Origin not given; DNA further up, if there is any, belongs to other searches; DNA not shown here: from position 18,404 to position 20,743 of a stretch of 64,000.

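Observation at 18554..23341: Tandem paralogous lipoproteins built around about 16 copies of an unrecognised 21-residue Ile/Asn-rich repeat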

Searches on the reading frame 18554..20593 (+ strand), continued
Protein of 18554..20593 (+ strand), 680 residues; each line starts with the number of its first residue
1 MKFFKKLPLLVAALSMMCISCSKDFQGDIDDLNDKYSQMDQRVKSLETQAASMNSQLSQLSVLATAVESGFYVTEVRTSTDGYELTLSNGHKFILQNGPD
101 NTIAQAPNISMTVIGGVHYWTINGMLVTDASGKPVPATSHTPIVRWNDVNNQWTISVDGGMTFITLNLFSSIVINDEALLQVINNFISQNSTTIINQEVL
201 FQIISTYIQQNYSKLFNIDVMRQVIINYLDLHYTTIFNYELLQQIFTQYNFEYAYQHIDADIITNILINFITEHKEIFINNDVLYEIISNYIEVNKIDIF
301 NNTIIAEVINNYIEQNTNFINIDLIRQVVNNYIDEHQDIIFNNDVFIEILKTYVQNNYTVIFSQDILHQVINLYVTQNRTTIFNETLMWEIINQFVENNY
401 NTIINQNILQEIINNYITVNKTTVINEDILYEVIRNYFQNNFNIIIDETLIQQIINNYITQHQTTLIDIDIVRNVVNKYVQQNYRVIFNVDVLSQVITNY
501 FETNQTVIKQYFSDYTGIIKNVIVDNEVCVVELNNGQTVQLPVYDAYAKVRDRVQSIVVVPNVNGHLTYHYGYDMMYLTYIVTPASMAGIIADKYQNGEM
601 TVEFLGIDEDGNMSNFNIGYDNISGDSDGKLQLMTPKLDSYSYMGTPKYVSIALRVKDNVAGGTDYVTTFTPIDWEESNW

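Call 36: find_encoding_contigs(protein=P0061, flank=8000, max_places=2)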
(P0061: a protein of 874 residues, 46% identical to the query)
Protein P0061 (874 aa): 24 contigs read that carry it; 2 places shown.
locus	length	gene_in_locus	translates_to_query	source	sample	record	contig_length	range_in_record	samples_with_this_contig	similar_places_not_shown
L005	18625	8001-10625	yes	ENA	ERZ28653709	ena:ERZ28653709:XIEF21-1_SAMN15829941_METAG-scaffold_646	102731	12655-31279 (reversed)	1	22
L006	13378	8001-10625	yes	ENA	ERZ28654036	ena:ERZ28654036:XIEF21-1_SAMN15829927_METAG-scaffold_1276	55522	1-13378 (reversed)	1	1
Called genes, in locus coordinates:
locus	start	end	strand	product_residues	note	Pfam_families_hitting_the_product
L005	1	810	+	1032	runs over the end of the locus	PF13734:Inhibitor_I69, PF01640:Peptidase_C10, PF00404:Dockerin_1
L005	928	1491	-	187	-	PF13428:TPR_14 (faint), PF14559:TPR_19 (faint)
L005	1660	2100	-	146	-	PF11325:DUF3127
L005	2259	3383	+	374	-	PF00712:DNA_pol3_beta, PF02767:DNA_pol3_beta_2, PF02768:DNA_pol3_beta_3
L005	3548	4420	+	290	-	PF00929:RNase_T, PF20600:ExoX-like_C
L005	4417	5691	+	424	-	PF02441:Flavoprotein, PF04127:DFP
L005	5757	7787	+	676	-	-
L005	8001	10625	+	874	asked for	PF16378:DUF4988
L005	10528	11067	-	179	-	-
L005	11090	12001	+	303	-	PF16119:DUF4835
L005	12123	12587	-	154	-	PF01451:LMWPc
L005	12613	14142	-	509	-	PF01235:Na_Ala_symp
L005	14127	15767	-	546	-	PF03577:Peptidase_C69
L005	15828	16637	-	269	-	PF00588:SpoU_methylase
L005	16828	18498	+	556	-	PF02463:SMC_N, PF13175:AAA_15 (weak), PF13476:AAA_23, PF13304:AAA_21 (faint)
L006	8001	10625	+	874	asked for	PF16378:DUF4988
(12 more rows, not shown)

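Call 37: find_encoding_contigs(protein=P0004, flank=8000, max_places=2)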
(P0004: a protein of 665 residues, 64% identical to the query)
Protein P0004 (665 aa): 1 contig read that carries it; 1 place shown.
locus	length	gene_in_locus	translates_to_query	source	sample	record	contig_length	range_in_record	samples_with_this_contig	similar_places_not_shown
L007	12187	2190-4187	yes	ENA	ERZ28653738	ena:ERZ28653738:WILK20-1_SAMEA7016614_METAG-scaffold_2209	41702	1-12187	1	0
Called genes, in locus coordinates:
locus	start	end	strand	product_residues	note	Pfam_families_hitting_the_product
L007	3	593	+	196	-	?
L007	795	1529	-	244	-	PF00665:rve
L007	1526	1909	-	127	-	PF01527:HTH_Tnp_1 (faint)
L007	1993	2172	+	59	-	-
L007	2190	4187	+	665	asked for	PF16378:DUF4988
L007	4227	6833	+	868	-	PF16378:DUF4988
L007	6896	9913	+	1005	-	PF13306:LRR_5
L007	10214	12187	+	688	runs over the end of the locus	PF00133:tRNA-synt_1, PF09334:tRNA-synt_1g, PF19303:Anticodon_3, PF01588:tRNA_bind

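Call 38: find_related_loci(query=A1, collection=genome_contigs, flank=6000)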
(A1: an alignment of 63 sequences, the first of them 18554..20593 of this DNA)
Query A1 (680 aa) in genome_contigs; peptide patterns used: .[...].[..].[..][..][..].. (x = any residue, [..] = any of these).
145 stretches matched a pattern; 6 encode a relative of the query (tblastn E <= 1e-3); 6 distinct loci.
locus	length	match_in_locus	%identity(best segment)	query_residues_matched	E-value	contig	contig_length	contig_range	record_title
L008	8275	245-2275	72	1-675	0e+0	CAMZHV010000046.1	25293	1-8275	MAG TPA_asm: uncultured Prevotellaceae bacterium isolate SRR10912539_bin.53_metaWRAP_v1.3_MAG genome assembly, contig: E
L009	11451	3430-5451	63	1-679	0e+0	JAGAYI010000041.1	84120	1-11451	MAG: Prevotella sp. isolate RGIG8885 Water_deer_Omasum-5__c108781, whole genome shotgun sequence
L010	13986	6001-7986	63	1-674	0e+0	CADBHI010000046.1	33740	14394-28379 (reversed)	MAG: uncultured Prevotellaceae bacterium isolate RUG13967 genome assembly, contig: RUG13967_asm_46, whole genome shotgun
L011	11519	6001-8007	60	1-678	0e+0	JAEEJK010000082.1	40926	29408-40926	MAG: Prevotella sp. isolate Tb.RUG.168 k141_7616456_flag=0_multi=32.9985_len=40926, whole genome shotgun sequence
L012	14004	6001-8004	57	9-675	0e+0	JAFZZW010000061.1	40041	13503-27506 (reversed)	MAG: Bacteroidales bacterium isolate RGIG8249 Water_buffalos_Rumen-5__c1627828, whole genome shotgun sequence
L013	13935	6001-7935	60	20-676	0e+0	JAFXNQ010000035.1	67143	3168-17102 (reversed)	MAG: Bacteroidales bacterium isolate RGIG6579 Sheep_Reticulum.Co__c1634774, whole genome shotgun sequence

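Call 51: search_protein_families(library=pfam, proteins=[P0055], max_evalue=0.01)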
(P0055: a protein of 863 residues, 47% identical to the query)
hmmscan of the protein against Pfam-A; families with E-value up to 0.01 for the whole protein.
P0055 (863 aa): 1 family
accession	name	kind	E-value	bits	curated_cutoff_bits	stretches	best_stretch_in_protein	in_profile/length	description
PF16378.10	DUF4988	-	2.2e-22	80.2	30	1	31-160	7-137/183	Domain of unknown function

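Call 52: search_protein_families(library=ncbifam, proteins=[P0055, P0017, P0067, P0073], max_evalue=0.01)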
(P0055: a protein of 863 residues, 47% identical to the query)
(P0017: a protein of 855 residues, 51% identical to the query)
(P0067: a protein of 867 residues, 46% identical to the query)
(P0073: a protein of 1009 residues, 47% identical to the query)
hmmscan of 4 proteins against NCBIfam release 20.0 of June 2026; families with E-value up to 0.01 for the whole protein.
P0055 (863 aa): 2 families
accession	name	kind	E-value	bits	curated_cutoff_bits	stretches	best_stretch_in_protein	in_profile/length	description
TIGR04540.1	CLB_0814_fam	hypoth_equivalog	2.1e-05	24.6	50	0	172-222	10-60/73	TIGR04540 family protein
NF010193.0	PRK13672.1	equivalog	0.0024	18.1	67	0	191-224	39-72/74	hypothetical protein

P0017 (855 aa): 1 family
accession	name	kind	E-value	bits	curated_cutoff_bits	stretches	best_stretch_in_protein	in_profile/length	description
TIGR04540.1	CLB_0814_fam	hypoth_equivalog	0.00028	21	50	0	248-300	6-58/73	TIGR04540 family protein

P0067 (867 aa): 1 family
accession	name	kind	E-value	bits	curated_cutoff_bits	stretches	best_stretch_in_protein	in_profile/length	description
TIGR04540.1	CLB_0814_fam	hypoth_equivalog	0.00045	20.3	50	0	412-469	16-69/73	TIGR04540 family protein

P0073 (1009 aa): 1 family
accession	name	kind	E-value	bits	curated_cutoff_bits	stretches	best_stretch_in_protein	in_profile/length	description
TIGR03436.1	acidobact_VWFA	subfamily_domain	0.00091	18.8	81.25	1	935-991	256-309/324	VWA domain-containing protein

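Call 71: fold_search(model_id=the predicted structure, library=viral)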
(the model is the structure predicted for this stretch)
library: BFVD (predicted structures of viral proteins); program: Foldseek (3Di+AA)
matches with E <= 10: 798; with E <= 0.001: 0
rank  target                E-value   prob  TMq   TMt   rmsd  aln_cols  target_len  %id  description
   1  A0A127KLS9            1.5e-03  1.00  0.12  0.14   7.7       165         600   15  Virion structural protein [Cyanophage S-RIM32]
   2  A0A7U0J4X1            1.8e-03  1.00  0.13  0.34   8.2       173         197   12  (no name in the UniProt tables at hand)
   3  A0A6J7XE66            3.5e-03  0.98  0.13  0.14  23.8       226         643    8  Uncharacterized protein [uncultured Caudovirales phage]
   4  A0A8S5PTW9            3.5e-03  0.97  0.10  0.31  16.9       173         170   10  Uncharacterized protein [Myoviridae sp. ctjhW4]
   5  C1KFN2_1              3.9e-03  0.35  0.13  0.09  27.0       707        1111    9  Putative tail fibre protein [Lactobacillus phage Lb338-1]
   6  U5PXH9                4.1e-03  0.89  0.12  0.07  23.3       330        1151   11  Tail fiber protein [Clavibacter phage CN1A]
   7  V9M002                6.8e-03  0.98  0.11  0.10  10.6       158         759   14  Uncharacterized protein [Vibrio phage VP4B]
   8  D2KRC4                7.9e-03  1.00  0.12  0.21   4.9       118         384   13  (no name in the UniProt tables at hand)
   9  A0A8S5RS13            7.9e-03  1.00  0.12  0.51   5.0       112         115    9  Uncharacterized protein [Siphoviridae sp. ctKy93]
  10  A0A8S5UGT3            9.6e-03  0.14  0.08  0.10  29.0       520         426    9  Uncharacterized protein [Myoviridae sp. ctshb19]
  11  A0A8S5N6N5            9.6e-03  0.14  0.07  0.09  56.1       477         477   12  STRUCTURAL MAINTENANCE OF CHROMOSOMES PROTEIN [Siphoviridae sp. ctfWC31]
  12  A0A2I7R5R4            1.4e-02  0.99  0.12  0.48   6.5       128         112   15  (no name in the UniProt tables at hand)
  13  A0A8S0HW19            1.5e-02  0.98  0.11  0.20   7.8       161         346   14  (no name in the UniProt tables at hand)
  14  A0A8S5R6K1            1.6e-02  0.06  0.07  0.05  39.4       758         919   12  Uncharacterized protein [Ackermannviridae sp. ctaCq7]
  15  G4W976                2.0e-02  1.00  0.11  0.52   5.2       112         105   10  Uncharacterized protein [Tetrasphaera phage TJE1]
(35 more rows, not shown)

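Call 88: list_cluster_members(proteins=[P0063, window:18554-20593:+, P0024])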
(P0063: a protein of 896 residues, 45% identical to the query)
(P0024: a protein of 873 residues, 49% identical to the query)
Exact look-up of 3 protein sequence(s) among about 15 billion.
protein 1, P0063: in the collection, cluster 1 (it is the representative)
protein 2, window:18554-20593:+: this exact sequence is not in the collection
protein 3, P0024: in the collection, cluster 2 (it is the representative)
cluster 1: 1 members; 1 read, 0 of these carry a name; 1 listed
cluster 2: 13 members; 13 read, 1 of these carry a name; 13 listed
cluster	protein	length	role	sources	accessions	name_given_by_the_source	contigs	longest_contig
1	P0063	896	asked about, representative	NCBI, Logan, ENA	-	-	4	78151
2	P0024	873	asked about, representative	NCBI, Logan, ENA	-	-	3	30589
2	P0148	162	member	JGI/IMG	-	hypothetical protein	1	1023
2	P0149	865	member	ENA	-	-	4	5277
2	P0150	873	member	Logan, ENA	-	-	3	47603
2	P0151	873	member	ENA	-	-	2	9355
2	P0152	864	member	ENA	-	-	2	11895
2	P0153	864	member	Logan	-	-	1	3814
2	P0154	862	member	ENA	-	-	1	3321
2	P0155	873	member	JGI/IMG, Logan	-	-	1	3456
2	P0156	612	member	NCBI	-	-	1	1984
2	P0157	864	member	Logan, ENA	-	-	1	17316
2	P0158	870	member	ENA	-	-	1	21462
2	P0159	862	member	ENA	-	-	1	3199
